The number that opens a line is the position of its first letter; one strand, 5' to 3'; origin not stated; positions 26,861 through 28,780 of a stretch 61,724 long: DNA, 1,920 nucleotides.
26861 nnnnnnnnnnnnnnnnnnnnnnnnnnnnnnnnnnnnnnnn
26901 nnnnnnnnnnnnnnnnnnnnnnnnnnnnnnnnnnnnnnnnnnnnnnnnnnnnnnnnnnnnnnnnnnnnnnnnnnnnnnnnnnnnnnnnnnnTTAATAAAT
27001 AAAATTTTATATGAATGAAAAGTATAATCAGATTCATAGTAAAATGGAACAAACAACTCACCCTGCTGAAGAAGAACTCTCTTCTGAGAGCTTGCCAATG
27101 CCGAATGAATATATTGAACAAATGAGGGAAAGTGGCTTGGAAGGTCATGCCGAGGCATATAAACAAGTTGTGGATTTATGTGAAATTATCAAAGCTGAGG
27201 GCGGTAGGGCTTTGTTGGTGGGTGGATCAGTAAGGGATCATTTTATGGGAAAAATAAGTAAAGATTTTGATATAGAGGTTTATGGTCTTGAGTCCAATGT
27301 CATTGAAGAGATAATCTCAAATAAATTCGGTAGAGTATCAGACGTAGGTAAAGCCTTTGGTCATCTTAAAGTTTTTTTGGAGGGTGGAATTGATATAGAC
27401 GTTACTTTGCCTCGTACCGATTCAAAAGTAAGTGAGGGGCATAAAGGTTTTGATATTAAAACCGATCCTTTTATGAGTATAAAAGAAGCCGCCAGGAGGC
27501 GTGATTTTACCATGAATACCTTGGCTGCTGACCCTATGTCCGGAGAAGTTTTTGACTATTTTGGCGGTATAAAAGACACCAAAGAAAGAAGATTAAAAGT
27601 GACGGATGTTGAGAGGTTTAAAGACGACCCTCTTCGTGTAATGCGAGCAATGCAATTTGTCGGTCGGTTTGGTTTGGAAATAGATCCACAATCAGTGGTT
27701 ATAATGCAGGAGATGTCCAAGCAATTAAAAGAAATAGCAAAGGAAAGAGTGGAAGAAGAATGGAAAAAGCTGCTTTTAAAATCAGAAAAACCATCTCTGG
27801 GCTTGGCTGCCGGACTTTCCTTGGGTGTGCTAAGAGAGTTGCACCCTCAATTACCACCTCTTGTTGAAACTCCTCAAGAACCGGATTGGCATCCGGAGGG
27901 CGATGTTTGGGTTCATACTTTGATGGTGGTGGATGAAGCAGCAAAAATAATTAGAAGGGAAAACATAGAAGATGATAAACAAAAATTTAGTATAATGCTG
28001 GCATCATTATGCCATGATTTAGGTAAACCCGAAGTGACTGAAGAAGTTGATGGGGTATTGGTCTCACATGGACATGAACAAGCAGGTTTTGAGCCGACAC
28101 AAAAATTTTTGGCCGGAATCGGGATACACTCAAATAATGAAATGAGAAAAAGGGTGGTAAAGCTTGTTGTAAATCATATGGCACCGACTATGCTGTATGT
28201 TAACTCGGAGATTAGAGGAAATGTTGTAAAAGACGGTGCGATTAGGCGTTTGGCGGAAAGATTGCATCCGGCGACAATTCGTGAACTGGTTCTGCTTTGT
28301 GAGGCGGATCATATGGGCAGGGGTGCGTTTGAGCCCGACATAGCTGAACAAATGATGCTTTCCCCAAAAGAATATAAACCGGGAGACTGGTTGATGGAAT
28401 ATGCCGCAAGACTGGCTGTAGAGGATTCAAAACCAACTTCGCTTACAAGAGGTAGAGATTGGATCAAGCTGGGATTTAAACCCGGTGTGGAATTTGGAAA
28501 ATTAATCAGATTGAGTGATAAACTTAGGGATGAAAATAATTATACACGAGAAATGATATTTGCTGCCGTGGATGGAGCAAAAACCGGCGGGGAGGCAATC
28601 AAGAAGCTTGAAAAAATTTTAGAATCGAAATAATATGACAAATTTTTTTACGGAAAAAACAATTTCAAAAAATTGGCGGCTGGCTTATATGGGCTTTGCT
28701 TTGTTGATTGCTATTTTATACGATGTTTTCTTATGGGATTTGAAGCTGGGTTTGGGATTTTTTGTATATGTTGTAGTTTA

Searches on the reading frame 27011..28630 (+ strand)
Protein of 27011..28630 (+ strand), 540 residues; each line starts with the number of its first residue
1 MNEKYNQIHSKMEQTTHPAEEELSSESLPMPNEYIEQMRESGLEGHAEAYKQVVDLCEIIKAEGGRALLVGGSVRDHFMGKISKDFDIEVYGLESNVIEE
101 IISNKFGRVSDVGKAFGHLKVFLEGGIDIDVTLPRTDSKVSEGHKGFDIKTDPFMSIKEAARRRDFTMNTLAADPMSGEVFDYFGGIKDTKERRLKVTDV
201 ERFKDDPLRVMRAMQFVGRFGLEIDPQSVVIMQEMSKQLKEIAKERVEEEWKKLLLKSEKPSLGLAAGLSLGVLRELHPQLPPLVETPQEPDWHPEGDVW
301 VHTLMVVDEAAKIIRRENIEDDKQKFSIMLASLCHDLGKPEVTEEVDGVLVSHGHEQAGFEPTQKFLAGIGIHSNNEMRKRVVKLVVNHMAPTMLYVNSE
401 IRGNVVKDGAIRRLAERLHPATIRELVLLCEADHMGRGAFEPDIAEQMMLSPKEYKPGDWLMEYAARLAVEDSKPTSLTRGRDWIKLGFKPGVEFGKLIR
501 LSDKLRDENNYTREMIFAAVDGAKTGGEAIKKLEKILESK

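Call 69: find_homologous_proteins(query=window:27011-28630:+)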
Query window:27011-28630:+ (540 aa): 7751 proteins with E <= 0.001 among 8000 candidates; the best 120 are listed.
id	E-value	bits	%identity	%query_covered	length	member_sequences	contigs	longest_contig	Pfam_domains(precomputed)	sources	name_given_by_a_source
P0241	0.0e+0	1213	100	100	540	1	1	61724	PF01743.27,PF12627.13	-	-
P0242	3.0e-220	750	61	95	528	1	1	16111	PF01743.27,PF12627.13,PF01966.29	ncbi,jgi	-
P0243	1.2e-219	748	63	96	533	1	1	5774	PF01743.27,PF12627.13,PF01966.29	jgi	-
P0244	1.2e-218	745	61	98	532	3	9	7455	PF01743.27,PF12627.13,PF01966.29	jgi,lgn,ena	-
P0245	5.7e-217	739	60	97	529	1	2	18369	PF01743.27,PF12627.13,PF01966.29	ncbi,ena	-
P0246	7.2e-217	739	61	100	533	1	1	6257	PF01743.27,PF12627.13,PF01966.29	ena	-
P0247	1.8e-216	738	62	98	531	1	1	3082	PF01743.27,PF12627.13,PF01966.29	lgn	-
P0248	2.4e-216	737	62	96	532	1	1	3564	PF01743.27,PF12627.13,PF01966.29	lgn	-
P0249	4.9e-215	733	60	99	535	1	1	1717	PF01743.27,PF12627.13,PF01966.29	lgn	-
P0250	5.6e-213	726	62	96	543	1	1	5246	PF01743.27,PF12627.13,PF01966.29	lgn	-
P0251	1.8e-212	724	60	100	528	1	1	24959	PF01743.27,PF12627.13,PF01966.29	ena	-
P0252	3.1e-212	724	61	95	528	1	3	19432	PF01743.27,PF12627.13,PF01966.29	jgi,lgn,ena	-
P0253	3.4e-212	724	63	96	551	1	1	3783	PF01743.27,PF12627.13,PF01966.29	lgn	-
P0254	4.8e-212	723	61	95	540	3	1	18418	PF01743.27,PF12627.13,PF01966.29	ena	-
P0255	1.7e-210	718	59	97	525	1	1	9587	PF01743.27,PF12627.13,PF01966.29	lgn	-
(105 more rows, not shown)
